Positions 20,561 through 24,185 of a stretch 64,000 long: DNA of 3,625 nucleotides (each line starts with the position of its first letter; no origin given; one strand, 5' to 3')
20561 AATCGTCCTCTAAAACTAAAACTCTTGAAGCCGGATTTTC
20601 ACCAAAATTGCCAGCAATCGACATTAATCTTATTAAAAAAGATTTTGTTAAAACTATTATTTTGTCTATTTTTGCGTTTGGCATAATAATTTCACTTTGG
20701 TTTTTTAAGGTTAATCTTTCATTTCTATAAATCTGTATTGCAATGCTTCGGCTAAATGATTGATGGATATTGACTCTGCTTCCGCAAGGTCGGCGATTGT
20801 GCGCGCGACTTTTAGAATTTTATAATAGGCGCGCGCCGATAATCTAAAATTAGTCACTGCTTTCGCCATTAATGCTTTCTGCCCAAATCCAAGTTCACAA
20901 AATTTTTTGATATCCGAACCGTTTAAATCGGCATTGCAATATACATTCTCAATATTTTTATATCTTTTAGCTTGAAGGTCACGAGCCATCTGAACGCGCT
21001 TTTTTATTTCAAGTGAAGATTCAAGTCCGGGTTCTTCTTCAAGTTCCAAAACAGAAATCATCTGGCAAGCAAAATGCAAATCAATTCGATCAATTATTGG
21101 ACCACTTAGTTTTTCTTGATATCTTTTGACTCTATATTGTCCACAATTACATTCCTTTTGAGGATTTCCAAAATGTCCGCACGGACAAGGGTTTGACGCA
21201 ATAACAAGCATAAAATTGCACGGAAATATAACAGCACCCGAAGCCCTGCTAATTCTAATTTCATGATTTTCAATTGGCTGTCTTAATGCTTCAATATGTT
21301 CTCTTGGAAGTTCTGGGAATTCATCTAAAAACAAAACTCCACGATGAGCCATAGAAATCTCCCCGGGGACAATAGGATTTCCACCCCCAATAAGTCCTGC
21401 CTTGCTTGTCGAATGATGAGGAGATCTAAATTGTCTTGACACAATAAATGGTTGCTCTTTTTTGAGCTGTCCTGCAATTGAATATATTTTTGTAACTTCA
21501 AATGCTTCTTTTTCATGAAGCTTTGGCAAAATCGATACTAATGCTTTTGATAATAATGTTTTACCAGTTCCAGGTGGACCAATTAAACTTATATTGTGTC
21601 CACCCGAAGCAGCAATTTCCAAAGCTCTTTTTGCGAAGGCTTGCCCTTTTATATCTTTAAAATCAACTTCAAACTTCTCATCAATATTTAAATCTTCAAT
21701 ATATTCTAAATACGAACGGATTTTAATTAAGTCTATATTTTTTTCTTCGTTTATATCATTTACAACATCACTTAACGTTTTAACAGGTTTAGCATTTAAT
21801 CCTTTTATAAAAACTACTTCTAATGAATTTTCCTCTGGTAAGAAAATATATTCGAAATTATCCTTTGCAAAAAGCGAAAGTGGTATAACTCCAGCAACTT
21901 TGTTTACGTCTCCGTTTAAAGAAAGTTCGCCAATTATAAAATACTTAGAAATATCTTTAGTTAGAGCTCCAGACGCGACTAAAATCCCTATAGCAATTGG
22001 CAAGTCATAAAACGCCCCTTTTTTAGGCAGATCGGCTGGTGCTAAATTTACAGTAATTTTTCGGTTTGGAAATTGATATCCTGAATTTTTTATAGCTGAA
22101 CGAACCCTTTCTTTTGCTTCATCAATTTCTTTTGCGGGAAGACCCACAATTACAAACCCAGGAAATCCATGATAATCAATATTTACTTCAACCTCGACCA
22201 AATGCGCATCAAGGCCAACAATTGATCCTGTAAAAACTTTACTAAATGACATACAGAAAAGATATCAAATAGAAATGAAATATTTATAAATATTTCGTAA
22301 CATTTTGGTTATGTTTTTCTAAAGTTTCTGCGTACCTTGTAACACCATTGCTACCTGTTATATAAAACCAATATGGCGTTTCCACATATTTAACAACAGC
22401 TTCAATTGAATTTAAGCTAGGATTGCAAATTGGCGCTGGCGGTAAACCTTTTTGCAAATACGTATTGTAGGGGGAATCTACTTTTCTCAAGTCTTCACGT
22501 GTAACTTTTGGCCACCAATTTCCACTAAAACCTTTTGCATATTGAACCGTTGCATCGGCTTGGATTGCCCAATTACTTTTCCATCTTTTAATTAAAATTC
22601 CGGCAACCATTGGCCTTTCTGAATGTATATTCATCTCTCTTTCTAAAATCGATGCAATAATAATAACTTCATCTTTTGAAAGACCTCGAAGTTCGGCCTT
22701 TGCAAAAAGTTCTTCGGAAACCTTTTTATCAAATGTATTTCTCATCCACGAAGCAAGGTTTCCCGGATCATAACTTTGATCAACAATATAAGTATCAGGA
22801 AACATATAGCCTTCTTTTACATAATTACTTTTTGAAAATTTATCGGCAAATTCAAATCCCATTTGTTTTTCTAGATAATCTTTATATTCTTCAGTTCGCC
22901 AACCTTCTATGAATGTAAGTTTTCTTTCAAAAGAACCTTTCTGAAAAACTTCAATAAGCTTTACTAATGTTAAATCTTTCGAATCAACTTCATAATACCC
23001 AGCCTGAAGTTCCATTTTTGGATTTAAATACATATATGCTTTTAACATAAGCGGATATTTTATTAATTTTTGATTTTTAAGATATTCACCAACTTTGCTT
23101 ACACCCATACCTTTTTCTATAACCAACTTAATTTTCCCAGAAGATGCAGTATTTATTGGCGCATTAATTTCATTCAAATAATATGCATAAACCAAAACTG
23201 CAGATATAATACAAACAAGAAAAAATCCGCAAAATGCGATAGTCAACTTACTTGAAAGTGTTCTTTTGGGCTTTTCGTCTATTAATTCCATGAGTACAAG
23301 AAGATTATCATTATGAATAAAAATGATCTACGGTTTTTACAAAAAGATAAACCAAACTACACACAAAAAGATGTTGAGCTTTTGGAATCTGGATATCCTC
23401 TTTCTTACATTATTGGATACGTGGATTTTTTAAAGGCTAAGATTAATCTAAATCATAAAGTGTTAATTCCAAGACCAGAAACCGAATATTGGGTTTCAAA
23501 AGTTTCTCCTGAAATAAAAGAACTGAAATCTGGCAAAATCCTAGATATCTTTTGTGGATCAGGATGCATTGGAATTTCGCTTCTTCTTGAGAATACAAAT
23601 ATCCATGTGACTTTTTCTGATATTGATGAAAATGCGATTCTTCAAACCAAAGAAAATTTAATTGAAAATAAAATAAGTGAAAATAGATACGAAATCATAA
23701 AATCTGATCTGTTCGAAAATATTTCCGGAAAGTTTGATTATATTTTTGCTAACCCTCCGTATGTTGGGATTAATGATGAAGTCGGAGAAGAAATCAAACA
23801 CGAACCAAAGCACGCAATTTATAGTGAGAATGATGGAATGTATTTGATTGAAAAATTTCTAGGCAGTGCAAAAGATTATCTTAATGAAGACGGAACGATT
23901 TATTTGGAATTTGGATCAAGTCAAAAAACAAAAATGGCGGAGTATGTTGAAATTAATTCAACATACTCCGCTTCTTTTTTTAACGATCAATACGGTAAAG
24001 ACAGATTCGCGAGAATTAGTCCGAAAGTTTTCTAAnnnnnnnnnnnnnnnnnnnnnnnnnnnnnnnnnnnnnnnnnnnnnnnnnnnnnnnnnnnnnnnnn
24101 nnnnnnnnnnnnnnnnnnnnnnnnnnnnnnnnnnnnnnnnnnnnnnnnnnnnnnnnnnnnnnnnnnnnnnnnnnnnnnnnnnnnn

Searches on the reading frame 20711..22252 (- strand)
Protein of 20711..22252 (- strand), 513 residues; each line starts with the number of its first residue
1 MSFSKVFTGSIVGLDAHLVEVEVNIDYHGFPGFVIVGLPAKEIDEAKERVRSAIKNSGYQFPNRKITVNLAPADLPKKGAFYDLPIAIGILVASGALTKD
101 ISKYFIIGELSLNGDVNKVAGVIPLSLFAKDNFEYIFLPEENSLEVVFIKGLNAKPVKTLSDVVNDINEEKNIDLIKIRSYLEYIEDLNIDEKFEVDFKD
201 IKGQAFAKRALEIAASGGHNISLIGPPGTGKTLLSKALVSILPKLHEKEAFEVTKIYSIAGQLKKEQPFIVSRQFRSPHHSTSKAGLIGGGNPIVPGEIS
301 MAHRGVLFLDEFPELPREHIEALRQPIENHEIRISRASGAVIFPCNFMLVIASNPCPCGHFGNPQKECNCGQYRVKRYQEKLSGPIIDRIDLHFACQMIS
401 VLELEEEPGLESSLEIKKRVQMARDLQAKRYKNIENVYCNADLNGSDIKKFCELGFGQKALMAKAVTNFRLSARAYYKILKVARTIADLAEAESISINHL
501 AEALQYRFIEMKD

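Call 72: search_protein_families(library=pfam, proteins=[window:20711-22252:-], max_evalue=0.001)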
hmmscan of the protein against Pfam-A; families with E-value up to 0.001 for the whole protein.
window:20711-22252:- (513 aa): 8 families
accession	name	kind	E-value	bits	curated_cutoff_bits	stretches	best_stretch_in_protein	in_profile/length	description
PF01078.27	Mg_chelatase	-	3.1e-86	288.5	20.3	1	197-399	1-202/207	Magnesium chelatase, subunit ChlI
PF13541.12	ChlI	-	2.8e-41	140.6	27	1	21-142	1-121/121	Subunit ChlI of Mg-chelatase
PF13335.12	Mg_chelatase_C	-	1.5e-30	106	26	1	411-507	2-94/94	Magnesium chelatase, subunit ChlI C-terminal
PF07728.20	AAA_5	-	1.6e-07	31.9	22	1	222-357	3-125/139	AAA domain (dynein-related subfamily)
PF00493.29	MCM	-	1.3e-06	28.1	23.3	1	295-394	113-202/224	MCM P-loop domain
PF00158.32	Sigma54_activat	-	5.5e-05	23.3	20.2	1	211-333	15-123/168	Sigma-54 interaction domain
PF00004.35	AAA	-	0.00028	21.8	21.2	0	222-254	2-35/131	ATPase family associated with various cellular activities (AAA)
PF13401.12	AAA_22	-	0.00034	21.4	27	0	219-325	6-106/130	AAA domain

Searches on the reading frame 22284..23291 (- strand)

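Call 72: search_protein_families(library=pfam, proteins=[window:22284-23291:-], max_evalue=0.001)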
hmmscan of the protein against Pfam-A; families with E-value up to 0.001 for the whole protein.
window:22284-23291:- (335 aa): 1 family
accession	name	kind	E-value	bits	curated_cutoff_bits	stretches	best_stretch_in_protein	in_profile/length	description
PF02618.21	YceG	-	5.9e-68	229.7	32.4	1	57-333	2-275/275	YceG-like family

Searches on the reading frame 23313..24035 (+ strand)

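Call 72: search_protein_families(library=pfam, proteins=[window:23313-24035:+], max_evalue=0.001)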
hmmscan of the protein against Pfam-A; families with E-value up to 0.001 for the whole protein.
window:23313-24035:+ (240 aa): 10 families
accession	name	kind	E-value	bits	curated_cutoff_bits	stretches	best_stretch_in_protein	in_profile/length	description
PF05175.20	MTS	-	5.2e-19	69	23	1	68-152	27-110/170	Methyltransferase small domain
PF03602.21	Cons_hypoth95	-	2.5e-09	37.5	24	1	70-153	39-126/182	Conserved hypothetical protein 95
PF13847.12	Methyltransf_31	-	2.9e-09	37.2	27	1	73-202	4-113/145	Methyltransferase domain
PF07669.17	Eco57I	-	7.4e-08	33.1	25.3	1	89-196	19-130/171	Eco57I restriction-modification methylase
PF08242.18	Methyltransf_12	-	1.3e-07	32.6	30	1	77-147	1-72/98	Methyltransferase domain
PF06325.19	PrmA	-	1.4e-07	31.8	22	1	72-147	161-233/296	Ribosomal protein L11 methyltransferase (PrmA)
PF13649.12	Methyltransf_25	-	6e-05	24.1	27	1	76-147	1-71/97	Methyltransferase domain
PF01555.25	N6_N4_Mtase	-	7e-05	23.3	26.7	0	142-207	2-60/221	DNA methylase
PF09445.16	Methyltransf_15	-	0.00016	21.7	22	1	75-154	3-85/165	RNA cap guanine-N2 methyltransferase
PF02384.22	N6_Mtase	-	0.00023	21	20.4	1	61-162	34-149/311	N-6 DNA Methylase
